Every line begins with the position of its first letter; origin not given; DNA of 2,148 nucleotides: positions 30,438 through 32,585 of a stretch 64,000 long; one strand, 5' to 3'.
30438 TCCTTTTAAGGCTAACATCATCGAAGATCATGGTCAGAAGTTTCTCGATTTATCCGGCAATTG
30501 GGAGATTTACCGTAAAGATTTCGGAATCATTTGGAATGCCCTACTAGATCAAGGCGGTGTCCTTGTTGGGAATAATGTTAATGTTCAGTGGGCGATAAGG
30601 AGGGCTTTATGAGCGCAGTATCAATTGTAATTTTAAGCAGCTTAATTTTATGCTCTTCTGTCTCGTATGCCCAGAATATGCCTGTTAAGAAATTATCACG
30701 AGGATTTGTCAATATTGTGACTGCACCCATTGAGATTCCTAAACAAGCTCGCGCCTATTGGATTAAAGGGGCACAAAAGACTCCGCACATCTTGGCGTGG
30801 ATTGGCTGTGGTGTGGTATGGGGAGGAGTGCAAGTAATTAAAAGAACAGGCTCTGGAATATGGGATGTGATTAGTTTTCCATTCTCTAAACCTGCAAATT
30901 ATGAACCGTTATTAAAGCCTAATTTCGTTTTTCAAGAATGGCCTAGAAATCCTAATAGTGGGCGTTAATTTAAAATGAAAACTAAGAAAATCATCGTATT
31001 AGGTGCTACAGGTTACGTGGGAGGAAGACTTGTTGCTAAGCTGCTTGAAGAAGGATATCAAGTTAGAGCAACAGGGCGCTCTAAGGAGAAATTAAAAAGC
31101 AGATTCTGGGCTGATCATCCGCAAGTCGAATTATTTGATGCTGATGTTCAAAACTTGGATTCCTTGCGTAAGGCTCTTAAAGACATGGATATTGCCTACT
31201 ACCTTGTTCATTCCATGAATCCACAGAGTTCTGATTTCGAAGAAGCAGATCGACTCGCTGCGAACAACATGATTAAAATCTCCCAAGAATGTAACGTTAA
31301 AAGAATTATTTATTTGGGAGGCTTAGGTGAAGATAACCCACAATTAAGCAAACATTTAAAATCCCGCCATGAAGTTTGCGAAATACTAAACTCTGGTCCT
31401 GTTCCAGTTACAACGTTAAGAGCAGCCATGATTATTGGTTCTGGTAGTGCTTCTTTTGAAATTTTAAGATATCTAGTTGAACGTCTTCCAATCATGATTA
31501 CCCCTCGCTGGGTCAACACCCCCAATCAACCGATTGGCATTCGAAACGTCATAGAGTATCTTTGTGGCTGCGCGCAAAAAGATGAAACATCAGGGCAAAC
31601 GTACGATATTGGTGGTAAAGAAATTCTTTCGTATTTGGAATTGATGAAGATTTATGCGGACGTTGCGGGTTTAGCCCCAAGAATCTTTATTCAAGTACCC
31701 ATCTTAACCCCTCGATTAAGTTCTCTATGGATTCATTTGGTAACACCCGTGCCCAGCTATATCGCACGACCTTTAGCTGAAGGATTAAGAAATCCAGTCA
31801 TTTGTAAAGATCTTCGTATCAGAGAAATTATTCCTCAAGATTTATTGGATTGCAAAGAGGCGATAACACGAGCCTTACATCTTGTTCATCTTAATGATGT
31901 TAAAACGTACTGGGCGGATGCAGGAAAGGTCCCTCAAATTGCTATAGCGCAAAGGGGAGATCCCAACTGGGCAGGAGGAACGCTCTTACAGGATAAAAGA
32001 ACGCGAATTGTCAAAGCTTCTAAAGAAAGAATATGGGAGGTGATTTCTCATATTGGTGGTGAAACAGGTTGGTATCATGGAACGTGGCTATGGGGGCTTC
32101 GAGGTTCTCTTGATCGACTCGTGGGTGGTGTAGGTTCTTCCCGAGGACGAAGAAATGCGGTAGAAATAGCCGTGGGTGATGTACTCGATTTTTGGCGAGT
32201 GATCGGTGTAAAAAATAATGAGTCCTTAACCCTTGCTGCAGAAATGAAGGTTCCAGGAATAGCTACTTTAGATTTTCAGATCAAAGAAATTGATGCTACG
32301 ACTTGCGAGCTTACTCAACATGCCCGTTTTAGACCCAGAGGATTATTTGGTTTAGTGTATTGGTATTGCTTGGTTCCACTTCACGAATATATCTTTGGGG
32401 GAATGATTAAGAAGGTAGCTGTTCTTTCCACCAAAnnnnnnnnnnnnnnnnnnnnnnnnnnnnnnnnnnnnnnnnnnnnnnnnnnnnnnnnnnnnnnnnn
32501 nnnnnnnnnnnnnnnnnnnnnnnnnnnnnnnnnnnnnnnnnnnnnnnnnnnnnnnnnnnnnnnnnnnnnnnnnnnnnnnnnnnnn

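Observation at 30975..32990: In-frame fusion of a cytoplasmic-type SDR/DUF2867 protein to a signal-peptide-bearing chalcone-isomerase-like domain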

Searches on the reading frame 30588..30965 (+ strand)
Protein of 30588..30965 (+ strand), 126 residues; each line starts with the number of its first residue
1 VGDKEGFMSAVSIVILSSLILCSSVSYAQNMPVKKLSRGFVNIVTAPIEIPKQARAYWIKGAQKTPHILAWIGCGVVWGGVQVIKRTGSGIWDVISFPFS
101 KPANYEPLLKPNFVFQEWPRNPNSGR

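Call 3: search_protein_families(library=pfam, proteins=[window:30588-30965:+], max_evalue=0.01)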
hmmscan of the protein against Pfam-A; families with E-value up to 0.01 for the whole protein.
window:30588-30965:+ (126 aa): 0 families

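Call 45: search_protein_families(library=ncbifam, proteins=[window:30609-30965:+], max_evalue=0.01)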
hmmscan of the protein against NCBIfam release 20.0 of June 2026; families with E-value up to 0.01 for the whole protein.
window:30609-30965:+ (119 aa): 1 family
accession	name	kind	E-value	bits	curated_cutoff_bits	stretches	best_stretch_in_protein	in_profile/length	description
TIGR04073.1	exo_TIGR04073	subfamily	8.6e-15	54.6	50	1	25-106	2-75/75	exosortase system-associated protein, TIGR04073 family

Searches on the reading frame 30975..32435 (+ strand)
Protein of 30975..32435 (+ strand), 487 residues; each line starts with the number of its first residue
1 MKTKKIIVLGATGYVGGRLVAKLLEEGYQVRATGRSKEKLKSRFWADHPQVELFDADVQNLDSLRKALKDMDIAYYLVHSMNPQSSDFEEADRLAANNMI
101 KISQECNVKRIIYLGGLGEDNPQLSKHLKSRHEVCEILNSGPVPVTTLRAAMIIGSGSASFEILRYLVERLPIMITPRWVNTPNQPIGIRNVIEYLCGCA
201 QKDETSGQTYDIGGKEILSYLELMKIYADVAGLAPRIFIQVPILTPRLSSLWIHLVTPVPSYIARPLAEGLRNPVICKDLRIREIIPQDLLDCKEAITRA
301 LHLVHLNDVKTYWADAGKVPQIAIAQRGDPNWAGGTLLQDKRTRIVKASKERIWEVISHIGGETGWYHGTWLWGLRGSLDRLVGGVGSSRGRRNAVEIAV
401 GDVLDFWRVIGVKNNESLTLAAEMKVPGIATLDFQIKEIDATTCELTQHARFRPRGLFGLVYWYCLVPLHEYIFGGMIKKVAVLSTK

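Call 24: search_solved_structures(query=window:30975-32435:+, max_evalue=0.001)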
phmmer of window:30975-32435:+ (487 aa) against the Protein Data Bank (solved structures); distinct sequences matched with E-value up to 0.001: 50.
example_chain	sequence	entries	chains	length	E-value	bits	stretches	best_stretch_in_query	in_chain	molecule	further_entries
7ar7_P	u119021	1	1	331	1.6e-11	46.8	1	7-244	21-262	NADH dehydrogenase [ubiquinone] 1 alpha subcomplex subunit 9, mitochondrial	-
7a23_T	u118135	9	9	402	2.9e-11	45.9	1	7-244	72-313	39kDa | NADH dehydrogenase [ubiquinone] 1 alpha subcomplex subunit 9, mitochondrial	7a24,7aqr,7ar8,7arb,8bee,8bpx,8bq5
9g83_P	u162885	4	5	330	5.4e-11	45.1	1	4-225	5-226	NAD-dependent epimerase/dehydratase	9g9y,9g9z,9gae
9f5x_P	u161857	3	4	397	1.6e-10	43.5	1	7-225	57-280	Putative NADH:ubiquinone oxidoreductase 39 kDa subunit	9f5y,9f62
6x89_A9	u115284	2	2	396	5e-10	41.9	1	8-244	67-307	NADH dehydrogenase [ubiquinone] 1 alpha subcomplex subunit 9, mitochondrial isoform X1 | NDUA9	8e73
9iho_P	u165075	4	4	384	3.6e-09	39.1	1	7-233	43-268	NUEM (39 kDa) subunit of mitochondrial NADH:ubiquinone oxidoreductase (Complex I)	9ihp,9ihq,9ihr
9w2u_P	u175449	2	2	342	8.5e-09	37.8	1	7-255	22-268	NADH dehydrogenase [ubiquinone] 1 alpha subcomplex subunit 9, mitochondrial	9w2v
7dgq_R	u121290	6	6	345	8.7e-09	37.8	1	7-255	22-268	NADH dehydrogenase [ubiquinone] 1 alpha subcomplex subunit 9, mitochondrial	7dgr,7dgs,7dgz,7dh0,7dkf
7qsd_P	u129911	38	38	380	1.2e-08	37.4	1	7-255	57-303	NADH dehydrogenase [ubiquinone] 1 alpha subcomplex subunit 9, mitochondrial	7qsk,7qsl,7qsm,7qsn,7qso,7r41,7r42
8esw_A9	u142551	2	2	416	3.5e-08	35.8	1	7-219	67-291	NADH dehydrogenase (Ubiquinone) 39 kDa subunit, isoform A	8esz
5lnk_d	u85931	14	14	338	4.7e-08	35.4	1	7-255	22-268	Mitochondrial complex I, 39 kDa subunit | NADH:ubiquinone oxidoreductase subunit A9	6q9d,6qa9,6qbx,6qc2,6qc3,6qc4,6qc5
7zdh_d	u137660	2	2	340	4.8e-08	35.3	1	7-255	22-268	NADH:ubiquinone oxidoreductase subunit A9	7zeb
8b9z_P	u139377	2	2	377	5.2e-08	35.2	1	8-219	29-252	NADH dehydrogenase (Ubiquinone) 39 kDa subunit, isoform A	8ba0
8rdg_A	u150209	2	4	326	6.5e-08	34.9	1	5-85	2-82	SDR family NAD(P)-dependent oxidoreductase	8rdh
8rdi_A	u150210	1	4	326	6.5e-08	34.9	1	5-85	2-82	SDR family NAD(P)-dependent oxidoreductase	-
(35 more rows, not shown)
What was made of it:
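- The nearest solved relatives (NDUFA9) are membrane-peripheral subunits (call 24).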
